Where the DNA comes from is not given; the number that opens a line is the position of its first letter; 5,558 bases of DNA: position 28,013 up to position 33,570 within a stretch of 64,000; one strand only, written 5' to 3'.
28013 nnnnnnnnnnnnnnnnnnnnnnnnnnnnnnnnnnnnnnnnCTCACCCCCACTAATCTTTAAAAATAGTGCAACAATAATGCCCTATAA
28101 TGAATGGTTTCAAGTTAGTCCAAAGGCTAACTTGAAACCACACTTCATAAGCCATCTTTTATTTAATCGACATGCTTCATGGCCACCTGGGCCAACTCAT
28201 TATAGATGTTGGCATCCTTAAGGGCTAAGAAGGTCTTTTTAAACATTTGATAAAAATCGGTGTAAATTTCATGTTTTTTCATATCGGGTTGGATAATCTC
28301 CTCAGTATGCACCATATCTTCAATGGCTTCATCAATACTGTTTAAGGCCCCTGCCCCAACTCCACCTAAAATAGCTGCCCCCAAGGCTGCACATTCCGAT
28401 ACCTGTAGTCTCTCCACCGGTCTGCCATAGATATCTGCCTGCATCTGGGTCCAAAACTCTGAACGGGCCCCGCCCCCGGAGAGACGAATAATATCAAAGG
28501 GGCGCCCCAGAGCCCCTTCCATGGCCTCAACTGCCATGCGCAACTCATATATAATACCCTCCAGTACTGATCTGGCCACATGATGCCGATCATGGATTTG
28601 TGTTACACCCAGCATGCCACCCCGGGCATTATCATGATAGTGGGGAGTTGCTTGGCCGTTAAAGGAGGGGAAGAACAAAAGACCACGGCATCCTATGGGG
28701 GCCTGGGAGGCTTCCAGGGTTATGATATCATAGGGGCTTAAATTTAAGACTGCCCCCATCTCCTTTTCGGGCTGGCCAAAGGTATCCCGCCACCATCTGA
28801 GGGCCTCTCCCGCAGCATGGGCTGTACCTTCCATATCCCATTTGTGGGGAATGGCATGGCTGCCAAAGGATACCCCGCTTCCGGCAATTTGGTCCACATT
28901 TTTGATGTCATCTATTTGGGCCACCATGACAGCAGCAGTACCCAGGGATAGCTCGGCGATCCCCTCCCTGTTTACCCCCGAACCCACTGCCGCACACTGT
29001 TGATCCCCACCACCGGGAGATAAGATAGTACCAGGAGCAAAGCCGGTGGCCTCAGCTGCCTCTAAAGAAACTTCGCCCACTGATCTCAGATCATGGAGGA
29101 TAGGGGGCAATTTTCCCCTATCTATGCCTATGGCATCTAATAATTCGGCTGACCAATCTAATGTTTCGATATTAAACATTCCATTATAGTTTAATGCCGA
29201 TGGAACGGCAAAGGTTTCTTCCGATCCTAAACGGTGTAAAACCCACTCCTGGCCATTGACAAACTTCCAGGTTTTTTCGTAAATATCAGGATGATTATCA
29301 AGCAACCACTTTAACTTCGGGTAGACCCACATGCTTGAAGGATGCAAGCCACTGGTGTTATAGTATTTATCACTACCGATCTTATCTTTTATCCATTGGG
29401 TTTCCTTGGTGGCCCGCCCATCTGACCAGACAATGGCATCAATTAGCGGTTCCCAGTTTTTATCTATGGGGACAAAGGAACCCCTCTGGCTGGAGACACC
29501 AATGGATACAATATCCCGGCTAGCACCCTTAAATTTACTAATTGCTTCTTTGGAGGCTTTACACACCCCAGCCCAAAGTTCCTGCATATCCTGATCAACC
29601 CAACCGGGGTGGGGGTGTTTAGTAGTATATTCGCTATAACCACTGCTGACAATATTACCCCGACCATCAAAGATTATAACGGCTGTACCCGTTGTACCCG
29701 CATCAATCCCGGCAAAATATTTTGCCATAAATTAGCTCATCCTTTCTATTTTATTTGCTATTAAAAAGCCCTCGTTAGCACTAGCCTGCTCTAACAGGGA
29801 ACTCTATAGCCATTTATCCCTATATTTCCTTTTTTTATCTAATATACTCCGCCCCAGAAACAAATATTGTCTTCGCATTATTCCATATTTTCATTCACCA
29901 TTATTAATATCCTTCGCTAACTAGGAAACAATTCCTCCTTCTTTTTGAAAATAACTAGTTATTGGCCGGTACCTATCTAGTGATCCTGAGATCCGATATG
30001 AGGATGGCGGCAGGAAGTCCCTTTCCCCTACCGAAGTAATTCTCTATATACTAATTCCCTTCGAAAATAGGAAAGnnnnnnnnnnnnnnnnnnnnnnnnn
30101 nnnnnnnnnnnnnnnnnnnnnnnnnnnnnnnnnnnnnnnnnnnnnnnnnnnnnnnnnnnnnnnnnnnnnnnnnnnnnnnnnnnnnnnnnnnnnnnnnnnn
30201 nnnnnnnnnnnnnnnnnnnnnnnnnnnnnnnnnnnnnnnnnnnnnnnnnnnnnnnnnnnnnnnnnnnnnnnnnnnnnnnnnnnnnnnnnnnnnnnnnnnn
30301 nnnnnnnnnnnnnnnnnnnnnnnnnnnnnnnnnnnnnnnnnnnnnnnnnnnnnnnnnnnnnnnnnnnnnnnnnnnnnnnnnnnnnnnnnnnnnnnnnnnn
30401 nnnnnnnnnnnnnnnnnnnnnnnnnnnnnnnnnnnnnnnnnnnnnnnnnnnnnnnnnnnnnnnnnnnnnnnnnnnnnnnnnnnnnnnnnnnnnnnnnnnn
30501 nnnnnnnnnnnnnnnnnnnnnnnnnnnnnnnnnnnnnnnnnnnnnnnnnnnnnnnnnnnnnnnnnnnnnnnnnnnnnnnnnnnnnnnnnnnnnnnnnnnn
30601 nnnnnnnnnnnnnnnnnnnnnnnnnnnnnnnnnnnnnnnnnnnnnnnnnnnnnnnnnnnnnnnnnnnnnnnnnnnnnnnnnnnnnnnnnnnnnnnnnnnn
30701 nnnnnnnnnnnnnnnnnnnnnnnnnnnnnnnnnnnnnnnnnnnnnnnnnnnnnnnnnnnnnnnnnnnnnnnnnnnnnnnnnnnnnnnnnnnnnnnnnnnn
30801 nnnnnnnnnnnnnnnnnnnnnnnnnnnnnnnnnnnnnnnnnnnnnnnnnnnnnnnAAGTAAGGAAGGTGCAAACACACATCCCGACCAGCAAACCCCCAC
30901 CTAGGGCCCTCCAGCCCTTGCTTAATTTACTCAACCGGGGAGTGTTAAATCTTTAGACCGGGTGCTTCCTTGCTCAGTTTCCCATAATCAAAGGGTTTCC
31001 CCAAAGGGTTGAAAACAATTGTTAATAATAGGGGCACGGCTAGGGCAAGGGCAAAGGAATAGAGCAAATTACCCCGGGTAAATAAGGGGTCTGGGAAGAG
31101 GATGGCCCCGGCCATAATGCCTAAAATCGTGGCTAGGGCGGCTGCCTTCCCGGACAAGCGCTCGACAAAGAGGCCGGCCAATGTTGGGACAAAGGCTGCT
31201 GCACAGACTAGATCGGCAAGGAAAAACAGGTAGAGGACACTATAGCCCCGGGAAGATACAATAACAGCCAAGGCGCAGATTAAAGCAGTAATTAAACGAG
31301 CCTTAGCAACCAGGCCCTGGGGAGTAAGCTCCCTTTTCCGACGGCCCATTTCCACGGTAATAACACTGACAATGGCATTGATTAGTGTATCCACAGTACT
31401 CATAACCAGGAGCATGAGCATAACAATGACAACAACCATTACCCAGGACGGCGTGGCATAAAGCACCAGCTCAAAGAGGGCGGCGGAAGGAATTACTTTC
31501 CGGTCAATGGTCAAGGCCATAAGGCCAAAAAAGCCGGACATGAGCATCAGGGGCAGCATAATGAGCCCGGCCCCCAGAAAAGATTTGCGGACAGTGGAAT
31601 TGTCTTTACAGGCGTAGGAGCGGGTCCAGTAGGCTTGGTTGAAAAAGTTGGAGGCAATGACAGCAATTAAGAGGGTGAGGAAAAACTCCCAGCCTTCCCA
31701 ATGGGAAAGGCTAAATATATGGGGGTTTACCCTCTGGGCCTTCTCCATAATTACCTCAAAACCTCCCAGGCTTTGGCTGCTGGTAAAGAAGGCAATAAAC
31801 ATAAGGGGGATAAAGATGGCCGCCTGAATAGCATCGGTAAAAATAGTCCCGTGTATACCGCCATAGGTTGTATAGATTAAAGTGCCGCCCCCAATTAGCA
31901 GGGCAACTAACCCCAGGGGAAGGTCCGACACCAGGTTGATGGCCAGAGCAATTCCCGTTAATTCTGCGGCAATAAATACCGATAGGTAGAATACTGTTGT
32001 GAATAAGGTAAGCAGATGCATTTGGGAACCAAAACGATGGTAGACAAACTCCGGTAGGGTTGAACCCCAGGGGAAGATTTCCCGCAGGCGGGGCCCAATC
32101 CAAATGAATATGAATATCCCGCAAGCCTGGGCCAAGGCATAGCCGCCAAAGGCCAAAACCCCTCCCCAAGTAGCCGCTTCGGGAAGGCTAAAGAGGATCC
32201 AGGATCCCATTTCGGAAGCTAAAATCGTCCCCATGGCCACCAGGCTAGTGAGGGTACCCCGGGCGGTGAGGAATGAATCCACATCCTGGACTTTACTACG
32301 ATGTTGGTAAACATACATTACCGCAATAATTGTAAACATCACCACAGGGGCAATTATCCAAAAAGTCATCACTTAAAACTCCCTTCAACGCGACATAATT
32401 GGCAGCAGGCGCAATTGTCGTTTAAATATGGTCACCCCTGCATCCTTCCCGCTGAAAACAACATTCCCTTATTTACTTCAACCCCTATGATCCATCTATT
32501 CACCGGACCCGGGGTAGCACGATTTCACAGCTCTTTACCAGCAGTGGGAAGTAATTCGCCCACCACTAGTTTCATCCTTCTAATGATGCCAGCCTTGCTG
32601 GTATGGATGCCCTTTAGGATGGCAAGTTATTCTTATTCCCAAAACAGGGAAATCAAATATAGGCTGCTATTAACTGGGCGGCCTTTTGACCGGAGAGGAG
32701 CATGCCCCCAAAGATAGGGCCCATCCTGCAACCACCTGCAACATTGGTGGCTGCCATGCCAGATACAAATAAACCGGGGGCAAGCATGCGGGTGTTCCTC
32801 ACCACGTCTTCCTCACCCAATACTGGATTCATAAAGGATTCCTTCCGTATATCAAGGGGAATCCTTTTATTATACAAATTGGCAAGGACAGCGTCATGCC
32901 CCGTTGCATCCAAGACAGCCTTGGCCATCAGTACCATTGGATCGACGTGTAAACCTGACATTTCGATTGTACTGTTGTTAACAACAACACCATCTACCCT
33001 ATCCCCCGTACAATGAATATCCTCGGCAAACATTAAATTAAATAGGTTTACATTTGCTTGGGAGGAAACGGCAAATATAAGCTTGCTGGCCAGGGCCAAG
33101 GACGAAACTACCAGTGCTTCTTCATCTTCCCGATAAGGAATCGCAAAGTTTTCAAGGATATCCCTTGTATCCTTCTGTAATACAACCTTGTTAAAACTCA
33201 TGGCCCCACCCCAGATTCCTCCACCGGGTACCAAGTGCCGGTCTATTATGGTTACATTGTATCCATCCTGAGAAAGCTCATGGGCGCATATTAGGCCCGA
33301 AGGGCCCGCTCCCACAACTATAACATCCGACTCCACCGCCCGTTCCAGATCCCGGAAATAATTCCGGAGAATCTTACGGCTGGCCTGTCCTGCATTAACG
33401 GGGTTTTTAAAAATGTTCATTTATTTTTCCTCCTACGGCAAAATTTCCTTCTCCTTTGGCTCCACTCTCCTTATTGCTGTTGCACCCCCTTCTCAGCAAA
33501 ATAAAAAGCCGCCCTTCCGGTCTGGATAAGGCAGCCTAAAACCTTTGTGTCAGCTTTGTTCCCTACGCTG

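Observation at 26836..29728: Two non-cas genes (a low-GC beta-lactamase-fold serine hydrolase and an FGGY kinase) wedged between the CRISPR leader and cas6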

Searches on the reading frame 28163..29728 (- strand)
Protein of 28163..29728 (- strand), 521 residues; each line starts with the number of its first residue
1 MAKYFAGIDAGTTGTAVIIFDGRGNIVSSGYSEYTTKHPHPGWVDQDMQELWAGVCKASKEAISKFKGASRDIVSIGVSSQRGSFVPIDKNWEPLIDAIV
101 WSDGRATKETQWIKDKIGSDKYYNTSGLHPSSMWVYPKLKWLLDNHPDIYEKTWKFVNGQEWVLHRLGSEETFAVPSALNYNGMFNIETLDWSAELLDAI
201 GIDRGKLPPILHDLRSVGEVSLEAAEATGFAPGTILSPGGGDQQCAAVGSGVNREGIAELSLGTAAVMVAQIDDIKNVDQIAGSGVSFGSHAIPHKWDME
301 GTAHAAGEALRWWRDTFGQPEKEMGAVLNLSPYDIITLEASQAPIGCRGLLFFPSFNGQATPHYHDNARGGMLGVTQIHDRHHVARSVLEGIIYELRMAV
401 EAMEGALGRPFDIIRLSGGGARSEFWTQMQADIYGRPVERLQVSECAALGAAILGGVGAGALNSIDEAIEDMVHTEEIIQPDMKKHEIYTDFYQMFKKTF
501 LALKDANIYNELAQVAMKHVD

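Call 4: search_protein_families(library=pfam, proteins=[window:28163-29728:-])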
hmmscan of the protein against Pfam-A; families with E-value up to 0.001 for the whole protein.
window:28163-29728:- (521 aa): 3 families
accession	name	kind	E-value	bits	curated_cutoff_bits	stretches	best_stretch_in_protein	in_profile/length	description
PF00370.27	FGGY_N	-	6e-57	193.5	28.8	1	4-249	1-245/245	FGGY family of carbohydrate kinases, N-terminal domain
PF02782.22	FGGY_C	-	3.6e-35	122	27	1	260-458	3-197/198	FGGY family of carbohydrate kinases, C-terminal domain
PF01869.26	BcrAD_BadFG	-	0.0005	20.1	31.5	0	7-35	2-30/271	BadF/BadG/BcrA/BcrD ATPase family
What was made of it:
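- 28163..29728 (-): FGGY-family carbohydrate/polyol kinase, 521 aa, specificity undefined. Pfam FGGY_N and FGGY_C (call 4).
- Checked: ORF 28163-29728 (-) is a complete FGGY kinase (FGGY_N 6e-57, FGGY_C 3.6e-35, call 4).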

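Call 11: search_protein_families(library=ncbifam, proteins=[window:28163-29728:-])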
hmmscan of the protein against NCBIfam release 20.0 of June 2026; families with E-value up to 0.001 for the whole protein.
window:28163-29728:- (521 aa): 12 families
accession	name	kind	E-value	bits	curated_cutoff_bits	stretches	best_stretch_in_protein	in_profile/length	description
TIGR01312.1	XylB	equivalog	1.1e-95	321.1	380.25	1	7-499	2-479/481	xylulokinase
TIGR01314.1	gntK_FGGY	equivalog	1.5e-81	274.5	648.55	1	4-504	1-494/505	gluconokinase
TIGR01311.1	glycerol_kin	equivalog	4.1e-79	266.2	590.35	1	3-488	1-479/496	glycerol kinase GlpK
NF000756.0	PRK00047.1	subfamily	2.6e-73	247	498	1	2-499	4-490/502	glycerol kinase GlpK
NF008187.0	PRK10939.1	equivalog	3.8e-70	237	528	1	2-500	3-500/521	autoinducer-2 kinase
NF011601.0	PRK15027.1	equivalog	2.7e-59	200.9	912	1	5-503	2-479/484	xylulokinase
NF003154.0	PRK04123.1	equivalog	4.6e-42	144.5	428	1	2-500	3-534/554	ribulokinase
TIGR02628.1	fuculo_kin_coli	equivalog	3.9e-41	141.5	470.9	1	8-481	6-464/465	L-fuculokinase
TIGR01315.1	5C_CHO_kinase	subfamily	8.8e-39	133.6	408.7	1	5-499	2-533/541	FGGY family pentulose kinase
TIGR01234.1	L-ribulokinase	equivalog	1.4e-26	93.4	583.25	1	69-499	79-526/536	ribulokinase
TIGR02627.1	rhamnulo_kin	equivalog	3.2e-17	62.3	527.95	1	57-268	52-257/454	rhamnulokinase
NF007925.0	PRK10640.1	equivalog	1.3e-11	43.6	639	1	58-268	59-263/489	rhamnulokinase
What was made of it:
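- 28163..29728 (-): The best NCBIfam hit is XylB at 321 bits, below its cut-off of 380, and GlpK, GntK and LsrK are also below cut-off (call 11).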

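Call 49: search_solved_structures(query=window:28163-29728:-, max_evalue=1e-30)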
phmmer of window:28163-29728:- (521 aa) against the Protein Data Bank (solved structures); distinct sequences matched with E-value up to 1e-30: 35.
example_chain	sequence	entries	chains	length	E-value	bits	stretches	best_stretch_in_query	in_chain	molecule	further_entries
6k78_B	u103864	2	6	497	9e-59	202.7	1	1-485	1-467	Glycerol kinase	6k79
6k78_A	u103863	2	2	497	9.1e-59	202.7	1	1-485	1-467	Glycerol kinase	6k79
2zf5_O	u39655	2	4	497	2.2e-58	201.5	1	1-485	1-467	Glycerol kinase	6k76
2itm_A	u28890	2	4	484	2.6e-55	191.3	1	5-501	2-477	Xylulose kinase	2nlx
3ezw_A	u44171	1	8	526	4e-55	190.7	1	3-486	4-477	Glycerol kinase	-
1bu6_O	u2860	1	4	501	1.2e-54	189.1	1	3-484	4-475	PROTEIN (GLYCEROL KINASE)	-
1bo5_O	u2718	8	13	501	1.3e-54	189.1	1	3-484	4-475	PROTEIN (GLYCEROL KINASE) | GLYCEROL KINASE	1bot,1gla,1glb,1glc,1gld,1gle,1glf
1bwf_Y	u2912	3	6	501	3.6e-54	187.6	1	3-484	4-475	GLYCEROL KINASE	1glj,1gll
2d4w_A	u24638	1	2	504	2.1e-53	185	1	3-487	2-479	glycerol kinase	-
2dpn_A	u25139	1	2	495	5.5e-53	183.7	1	4-468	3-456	Glycerol kinase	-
6ude_A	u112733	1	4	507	2e-52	181.8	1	3-485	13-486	Glycerol kinase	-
3g25_A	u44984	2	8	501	5e-52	180.5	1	1-499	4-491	Glycerol kinase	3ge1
5ya0_A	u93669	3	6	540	1.2e-49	172.6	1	4-497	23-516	Autoinducer-2 kinase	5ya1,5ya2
6zq4_A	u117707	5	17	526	3.4e-48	167.8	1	4-471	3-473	Glycerol kinase-like protein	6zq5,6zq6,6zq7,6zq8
5gn5_A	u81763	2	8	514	5.5e-48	167.1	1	3-468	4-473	Glycerol kinase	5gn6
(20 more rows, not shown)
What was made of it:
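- Closest known: FGGY kinases of known specificity: XylB xylulokinase, GlpK glycerol kinase, GntK, LsrK. Different: The protein is roughly equidistant from glycerol kinases and xylulokinases in the PDB (call 49).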

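Call 56: search_protein_families(library=padloc, proteins=[window:28163-29728:-], max_evalue=0.001)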
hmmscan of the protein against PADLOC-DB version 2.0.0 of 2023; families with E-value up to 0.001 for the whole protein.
window:28163-29728:- (521 aa): 0 families

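Call 72: search_dna_similar(query=window:28163-29728:-, collection=plasmids, mode=protein, max_rows=10, max_evalue=1e-80)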
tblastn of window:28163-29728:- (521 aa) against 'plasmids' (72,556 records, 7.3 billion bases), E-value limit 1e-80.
No match.

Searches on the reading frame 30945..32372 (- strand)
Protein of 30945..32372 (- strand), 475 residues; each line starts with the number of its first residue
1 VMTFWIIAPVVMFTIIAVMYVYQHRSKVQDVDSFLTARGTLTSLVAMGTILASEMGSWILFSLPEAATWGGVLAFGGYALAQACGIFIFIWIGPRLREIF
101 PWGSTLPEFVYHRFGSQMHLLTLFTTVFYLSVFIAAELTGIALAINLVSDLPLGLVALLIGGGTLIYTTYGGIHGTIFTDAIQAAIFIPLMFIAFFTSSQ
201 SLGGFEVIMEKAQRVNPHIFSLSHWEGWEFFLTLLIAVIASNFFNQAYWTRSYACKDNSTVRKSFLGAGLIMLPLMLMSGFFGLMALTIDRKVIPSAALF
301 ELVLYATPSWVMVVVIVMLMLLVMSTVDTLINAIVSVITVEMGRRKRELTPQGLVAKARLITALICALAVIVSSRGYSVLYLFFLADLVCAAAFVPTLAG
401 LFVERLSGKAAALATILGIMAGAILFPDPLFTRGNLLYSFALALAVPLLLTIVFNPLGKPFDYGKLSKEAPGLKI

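Call 4: search_protein_families(library=pfam, proteins=[window:30945-32372:-])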
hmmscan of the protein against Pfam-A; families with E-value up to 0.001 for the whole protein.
window:30945-32372:- (475 aa): 1 family
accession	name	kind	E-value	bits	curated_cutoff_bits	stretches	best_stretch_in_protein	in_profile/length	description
PF00474.23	SSF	-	5.8e-23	81.9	22.8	1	34-418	1-406/406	Sodium:solute symporter family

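Call 11: search_protein_families(library=ncbifam, proteins=[window:30945-32372:-])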
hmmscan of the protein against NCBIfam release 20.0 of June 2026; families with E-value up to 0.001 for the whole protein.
window:30945-32372:- (475 aa): 3 families
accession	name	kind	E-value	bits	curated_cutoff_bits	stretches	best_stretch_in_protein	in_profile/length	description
TIGR00813.1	sss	superfamily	4e-32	111.8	184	1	34-418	1-411/411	sodium/solute symporter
TIGR02121.1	Na_Pro_sym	equivalog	1.3e-12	47.2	515.5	1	10-454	8-465/488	sodium/proline symporter PutP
TIGR02119.1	panF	equivalog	3.8e-09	36.1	328.05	1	7-450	4-460/471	sodium/pantothenate symporter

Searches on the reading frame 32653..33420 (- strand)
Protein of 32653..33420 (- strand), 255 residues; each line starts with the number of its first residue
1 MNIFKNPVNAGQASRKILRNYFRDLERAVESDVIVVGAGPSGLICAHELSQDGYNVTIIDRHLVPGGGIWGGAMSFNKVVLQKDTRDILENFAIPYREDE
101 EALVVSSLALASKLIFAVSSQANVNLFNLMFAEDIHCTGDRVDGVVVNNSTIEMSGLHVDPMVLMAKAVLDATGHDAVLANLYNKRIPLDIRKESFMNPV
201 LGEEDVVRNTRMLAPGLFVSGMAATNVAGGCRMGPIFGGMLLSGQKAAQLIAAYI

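Call 11: search_protein_families(library=ncbifam, proteins=[window:32653-33420:-])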
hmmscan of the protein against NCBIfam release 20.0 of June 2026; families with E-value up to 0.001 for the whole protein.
window:32653-33420:- (255 aa): 69 families (the best 25 are shown)
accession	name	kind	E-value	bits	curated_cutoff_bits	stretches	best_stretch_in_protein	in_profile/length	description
TIGR00292.1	TIGR00292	equivalog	3.4e-72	242.7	148.3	1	13-252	4-250/254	sulfide-dependent adenosine diphosphate thiazole synthase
NF009410.0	PRK12771.1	subfamily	1.6e-08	33.7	516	1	31-90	139-200/566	NAD(P)-binding protein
NF049967.1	QhpG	equivalog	3.6e-08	32.7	240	1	33-62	1-30/423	flavin-dependent monooxygenase QhpG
TIGR02032.1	GG-red-SF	subfamily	4.3e-08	33.2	158.8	1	32-78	2-48/297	geranylgeranyl reductase family protein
TIGR01318.1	gltD_gamma_fam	subfamily_domain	5e-08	32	482.95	1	29-101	140-213/467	glutamate synthase, small subunit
TIGR01316.1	gltA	equivalog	5.4e-08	32.1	471.75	1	28-84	131-189/449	NADPH-dependent glutamate synthase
NF006593.0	PRK09126.1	equivalog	1.8e-07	30.4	420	1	30-62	4-36/393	5-demethoxyubiquinol-8 5-hydroxylase UbiM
NF005037.0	PRK06452.1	equivalog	4.1e-07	28.9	862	1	29-61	4-36/566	succinate dehydrogenase flavoprotein subunit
NF045689.1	BCarotKetCrtO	equivalog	4.9e-07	28.7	1000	1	30-68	3-41/563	beta-carotene ketolase CrtO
NF004780.0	PRK06126.1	subfamily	9.7e-07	27.4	445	1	27-62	5-40/552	hypothetical protein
NF009408.0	PRK12769.1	equivalog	1.4e-06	26.7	1003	1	28-97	325-395/659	formate-dependent uric acid utilization protein AegA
TIGR01372.1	soxA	subfamily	1.4e-06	26.4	1164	1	29-69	167-207/996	sarcosine oxidase subunit alpha family protein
TIGR03997.1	mycofact_OYE_2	equivalog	3.4e-06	25.7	793.15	1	29-71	378-420/645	mycofactocin system FadH/OYE family oxidoreductase 2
NF004829.0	PRK06183.1-3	subfamily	3.6e-06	26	390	1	28-62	6-40/520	bifunctional 3-(3-hydroxy-phenyl)propionate/3-hydroxycinnamic acid hydroxylase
NF045637.1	carotdesatCrtDProt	equivalog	3.6e-06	25.8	580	1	33-69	1-37/485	1-hydroxycarotenoid 3,4-desaturase CrtD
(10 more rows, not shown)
